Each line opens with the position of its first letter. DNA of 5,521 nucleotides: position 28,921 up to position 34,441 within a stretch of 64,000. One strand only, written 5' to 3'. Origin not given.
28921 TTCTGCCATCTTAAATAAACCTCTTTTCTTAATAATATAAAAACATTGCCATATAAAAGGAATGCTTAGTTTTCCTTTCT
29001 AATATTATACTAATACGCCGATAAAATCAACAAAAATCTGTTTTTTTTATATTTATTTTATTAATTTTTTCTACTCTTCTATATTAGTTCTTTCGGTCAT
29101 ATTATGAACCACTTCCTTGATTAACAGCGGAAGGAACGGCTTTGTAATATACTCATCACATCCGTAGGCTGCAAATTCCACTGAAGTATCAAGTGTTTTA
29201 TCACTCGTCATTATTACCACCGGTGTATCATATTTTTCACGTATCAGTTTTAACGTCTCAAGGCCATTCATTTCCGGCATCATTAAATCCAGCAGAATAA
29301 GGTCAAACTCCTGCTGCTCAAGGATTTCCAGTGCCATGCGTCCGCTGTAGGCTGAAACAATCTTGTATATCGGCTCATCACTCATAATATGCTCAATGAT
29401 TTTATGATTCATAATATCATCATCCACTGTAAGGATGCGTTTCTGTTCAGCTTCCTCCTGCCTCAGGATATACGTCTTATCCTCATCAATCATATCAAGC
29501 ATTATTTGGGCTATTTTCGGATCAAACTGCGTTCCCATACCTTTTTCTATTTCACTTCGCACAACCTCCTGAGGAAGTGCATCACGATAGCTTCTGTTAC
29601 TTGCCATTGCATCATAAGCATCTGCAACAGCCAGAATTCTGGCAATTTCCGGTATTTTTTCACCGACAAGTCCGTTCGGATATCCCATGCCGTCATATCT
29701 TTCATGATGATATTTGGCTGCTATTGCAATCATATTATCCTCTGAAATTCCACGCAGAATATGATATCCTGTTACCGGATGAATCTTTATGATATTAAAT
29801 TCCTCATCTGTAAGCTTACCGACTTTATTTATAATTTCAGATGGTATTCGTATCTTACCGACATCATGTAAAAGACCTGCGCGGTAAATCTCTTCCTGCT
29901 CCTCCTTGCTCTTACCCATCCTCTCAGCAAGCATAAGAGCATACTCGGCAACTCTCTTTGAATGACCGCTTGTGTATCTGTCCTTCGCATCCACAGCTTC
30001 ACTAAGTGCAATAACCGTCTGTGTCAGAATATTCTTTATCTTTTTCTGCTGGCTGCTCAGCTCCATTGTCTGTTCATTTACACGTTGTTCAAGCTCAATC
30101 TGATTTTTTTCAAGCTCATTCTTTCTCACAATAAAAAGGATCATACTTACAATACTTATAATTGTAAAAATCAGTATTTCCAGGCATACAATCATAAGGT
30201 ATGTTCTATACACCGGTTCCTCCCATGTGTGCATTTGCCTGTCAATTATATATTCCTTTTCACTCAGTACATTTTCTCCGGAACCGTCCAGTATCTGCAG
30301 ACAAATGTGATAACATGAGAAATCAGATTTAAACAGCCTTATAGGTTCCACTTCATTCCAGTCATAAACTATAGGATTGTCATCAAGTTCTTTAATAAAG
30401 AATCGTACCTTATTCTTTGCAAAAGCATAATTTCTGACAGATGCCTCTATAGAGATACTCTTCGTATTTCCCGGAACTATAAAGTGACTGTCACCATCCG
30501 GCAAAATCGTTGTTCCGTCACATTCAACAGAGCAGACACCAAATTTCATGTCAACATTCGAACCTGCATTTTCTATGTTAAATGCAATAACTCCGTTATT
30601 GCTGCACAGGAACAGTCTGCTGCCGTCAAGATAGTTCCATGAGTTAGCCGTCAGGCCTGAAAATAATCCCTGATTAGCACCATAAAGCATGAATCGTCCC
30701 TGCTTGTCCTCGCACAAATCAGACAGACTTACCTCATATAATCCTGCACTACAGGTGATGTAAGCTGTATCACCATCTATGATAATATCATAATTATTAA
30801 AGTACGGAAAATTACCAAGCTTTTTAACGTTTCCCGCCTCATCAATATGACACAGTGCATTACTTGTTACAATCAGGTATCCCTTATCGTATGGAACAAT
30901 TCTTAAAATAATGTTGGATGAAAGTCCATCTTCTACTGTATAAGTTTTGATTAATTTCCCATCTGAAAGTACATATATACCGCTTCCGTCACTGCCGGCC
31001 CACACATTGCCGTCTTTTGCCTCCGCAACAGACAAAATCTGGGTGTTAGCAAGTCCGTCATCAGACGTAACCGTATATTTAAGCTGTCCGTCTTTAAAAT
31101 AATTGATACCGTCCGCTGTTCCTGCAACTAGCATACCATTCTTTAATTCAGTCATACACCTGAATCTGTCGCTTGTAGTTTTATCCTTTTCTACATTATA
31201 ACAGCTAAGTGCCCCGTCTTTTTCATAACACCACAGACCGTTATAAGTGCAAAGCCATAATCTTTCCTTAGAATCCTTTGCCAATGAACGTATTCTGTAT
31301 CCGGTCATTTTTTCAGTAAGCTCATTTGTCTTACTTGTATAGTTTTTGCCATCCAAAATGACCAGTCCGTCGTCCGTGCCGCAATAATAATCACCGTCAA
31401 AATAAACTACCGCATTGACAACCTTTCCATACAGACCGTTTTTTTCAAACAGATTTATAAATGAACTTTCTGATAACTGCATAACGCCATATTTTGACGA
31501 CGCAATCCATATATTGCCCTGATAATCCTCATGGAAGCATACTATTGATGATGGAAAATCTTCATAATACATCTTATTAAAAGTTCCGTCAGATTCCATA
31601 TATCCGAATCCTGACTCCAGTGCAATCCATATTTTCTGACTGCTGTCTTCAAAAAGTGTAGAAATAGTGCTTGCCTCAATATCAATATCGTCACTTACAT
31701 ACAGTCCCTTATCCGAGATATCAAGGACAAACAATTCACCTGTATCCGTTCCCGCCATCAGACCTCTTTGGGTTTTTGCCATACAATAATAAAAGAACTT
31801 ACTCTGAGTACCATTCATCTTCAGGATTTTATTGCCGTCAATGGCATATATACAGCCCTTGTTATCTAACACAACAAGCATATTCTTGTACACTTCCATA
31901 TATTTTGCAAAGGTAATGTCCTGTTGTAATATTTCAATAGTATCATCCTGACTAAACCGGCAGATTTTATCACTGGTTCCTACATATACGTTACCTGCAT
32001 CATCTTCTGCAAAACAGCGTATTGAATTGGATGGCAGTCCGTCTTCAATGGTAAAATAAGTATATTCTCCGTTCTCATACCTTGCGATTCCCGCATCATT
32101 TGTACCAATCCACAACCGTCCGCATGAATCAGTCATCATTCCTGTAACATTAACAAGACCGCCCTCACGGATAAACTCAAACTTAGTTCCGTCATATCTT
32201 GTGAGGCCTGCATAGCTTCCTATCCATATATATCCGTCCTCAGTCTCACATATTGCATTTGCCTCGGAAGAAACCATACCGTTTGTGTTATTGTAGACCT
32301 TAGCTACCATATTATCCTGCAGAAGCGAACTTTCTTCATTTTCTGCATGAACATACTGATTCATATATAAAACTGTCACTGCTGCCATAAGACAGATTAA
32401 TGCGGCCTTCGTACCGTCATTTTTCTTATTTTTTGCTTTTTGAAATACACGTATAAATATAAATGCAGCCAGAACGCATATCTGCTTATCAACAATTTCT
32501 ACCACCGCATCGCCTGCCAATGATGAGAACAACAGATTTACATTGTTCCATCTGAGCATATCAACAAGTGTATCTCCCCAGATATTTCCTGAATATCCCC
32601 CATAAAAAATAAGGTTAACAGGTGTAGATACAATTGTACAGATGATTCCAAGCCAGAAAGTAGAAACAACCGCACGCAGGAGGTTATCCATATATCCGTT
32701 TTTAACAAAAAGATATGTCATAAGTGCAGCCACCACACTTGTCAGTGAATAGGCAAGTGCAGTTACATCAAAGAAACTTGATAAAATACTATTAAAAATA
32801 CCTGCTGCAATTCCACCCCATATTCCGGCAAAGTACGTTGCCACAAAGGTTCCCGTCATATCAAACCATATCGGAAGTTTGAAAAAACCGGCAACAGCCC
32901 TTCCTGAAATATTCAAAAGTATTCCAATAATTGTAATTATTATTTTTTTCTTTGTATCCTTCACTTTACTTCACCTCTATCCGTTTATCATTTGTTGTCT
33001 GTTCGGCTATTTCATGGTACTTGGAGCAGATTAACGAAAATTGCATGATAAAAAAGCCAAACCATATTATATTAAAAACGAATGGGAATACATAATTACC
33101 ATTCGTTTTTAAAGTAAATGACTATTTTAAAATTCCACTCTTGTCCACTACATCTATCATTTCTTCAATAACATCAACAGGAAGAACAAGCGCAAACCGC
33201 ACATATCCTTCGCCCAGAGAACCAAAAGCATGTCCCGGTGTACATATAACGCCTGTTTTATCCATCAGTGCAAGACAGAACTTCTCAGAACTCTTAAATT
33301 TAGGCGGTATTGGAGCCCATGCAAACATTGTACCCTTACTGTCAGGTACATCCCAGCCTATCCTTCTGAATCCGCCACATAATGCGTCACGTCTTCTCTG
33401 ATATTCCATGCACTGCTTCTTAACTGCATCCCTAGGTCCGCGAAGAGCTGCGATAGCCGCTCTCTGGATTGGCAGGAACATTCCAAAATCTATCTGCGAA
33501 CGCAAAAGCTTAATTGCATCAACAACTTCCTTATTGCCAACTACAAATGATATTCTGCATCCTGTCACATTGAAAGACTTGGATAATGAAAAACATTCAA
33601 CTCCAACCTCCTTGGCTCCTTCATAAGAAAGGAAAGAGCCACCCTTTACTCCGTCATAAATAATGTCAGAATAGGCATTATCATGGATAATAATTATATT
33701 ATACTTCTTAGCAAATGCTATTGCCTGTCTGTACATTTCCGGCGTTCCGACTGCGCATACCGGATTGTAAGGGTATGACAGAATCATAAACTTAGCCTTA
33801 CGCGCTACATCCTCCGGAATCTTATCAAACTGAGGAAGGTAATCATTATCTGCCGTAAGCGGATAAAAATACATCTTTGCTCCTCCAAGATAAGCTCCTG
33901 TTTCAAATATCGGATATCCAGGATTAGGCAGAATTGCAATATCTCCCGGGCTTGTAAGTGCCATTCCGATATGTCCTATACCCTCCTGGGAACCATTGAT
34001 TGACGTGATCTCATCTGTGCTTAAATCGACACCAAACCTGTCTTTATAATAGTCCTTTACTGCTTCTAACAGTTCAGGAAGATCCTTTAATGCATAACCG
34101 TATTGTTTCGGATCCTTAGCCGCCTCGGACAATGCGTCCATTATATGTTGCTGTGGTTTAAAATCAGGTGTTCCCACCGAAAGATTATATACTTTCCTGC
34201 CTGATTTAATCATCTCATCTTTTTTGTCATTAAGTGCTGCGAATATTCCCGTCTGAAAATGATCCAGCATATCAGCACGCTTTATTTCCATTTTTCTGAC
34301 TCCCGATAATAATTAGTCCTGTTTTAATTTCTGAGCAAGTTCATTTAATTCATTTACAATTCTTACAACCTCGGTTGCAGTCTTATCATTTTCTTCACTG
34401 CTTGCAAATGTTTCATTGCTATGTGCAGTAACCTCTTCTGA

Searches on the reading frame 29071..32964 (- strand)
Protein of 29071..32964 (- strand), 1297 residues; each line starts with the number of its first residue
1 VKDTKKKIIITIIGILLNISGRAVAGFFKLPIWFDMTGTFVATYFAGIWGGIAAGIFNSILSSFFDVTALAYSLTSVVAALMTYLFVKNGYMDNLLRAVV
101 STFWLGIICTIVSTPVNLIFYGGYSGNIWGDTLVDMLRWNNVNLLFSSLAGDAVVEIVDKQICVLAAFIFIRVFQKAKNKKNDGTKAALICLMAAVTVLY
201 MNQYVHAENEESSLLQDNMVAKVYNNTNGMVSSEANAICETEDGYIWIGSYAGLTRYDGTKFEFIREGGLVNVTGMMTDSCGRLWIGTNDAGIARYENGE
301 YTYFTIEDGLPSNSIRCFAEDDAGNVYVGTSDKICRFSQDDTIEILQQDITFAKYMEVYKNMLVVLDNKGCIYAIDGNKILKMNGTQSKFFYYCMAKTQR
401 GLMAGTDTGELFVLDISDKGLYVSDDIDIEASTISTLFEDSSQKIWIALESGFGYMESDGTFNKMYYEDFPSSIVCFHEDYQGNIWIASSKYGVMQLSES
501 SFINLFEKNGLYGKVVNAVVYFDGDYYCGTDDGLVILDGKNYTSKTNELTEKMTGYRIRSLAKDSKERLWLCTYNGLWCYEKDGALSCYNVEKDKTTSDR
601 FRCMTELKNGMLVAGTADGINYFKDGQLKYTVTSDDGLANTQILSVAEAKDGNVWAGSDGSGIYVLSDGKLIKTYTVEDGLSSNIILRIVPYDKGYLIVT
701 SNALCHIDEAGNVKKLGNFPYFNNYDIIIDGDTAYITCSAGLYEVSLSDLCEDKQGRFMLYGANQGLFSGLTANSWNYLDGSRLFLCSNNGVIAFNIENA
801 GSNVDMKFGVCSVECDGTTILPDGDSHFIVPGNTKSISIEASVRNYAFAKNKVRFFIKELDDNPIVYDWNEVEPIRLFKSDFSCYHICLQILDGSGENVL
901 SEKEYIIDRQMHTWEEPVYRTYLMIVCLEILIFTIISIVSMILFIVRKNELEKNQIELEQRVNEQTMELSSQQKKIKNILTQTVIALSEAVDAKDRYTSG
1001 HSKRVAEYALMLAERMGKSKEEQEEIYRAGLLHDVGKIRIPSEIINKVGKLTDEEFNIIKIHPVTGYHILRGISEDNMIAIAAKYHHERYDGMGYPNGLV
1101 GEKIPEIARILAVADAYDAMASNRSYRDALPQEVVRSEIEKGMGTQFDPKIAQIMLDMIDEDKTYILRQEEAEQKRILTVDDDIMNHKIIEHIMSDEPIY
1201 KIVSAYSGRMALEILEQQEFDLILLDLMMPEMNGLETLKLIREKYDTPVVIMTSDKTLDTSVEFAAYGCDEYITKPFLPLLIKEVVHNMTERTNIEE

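Call 73: search_protein_families(library=pfam, proteins=[window:29071-32964:-], max_evalue=0.00001)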
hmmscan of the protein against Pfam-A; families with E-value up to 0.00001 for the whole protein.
window:29071-32964:- (1297 aa): 5 families
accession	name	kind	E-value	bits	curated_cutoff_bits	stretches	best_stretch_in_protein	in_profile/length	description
PF13487.12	HD_5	-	1e-37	130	27.2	1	987-1151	3-170/170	HD domain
PF07494.17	Reg_prop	-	1.8e-32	107.6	20.4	0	309-331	1-23/24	Two component regulator propeller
PF00072.30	Response_reg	-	2.4e-24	86.1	30.2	1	1177-1283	1-107/111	Response regulator receiver domain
PF01966.28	HD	-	3.1e-24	85.9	22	1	999-1120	2-116/116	HD domain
PF08668.18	HDOD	-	3.1e-06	27.3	22.9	1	993-1047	90-142/196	HDOD domain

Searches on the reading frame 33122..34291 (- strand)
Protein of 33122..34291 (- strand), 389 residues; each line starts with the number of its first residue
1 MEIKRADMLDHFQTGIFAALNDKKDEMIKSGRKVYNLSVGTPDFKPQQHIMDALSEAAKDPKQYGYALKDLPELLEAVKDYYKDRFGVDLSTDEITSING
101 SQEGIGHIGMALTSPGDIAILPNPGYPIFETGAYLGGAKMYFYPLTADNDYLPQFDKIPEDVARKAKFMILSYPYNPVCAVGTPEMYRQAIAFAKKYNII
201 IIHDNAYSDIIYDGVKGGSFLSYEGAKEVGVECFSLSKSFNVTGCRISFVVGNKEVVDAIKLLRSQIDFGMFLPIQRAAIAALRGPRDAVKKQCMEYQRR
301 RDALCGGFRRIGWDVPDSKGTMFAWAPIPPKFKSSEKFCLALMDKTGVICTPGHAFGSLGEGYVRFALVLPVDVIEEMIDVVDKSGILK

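Call 73: search_protein_families(library=pfam, proteins=[window:33122-34291:-], max_evalue=0.00001)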
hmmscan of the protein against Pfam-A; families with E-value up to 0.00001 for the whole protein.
window:33122-34291:- (389 aa): 1 family
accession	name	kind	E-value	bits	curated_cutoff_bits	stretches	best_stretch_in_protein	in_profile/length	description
PF00155.27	Aminotran_1_2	-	1.1e-53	183.2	19.7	1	33-380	2-359/361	Aminotransferase class I and II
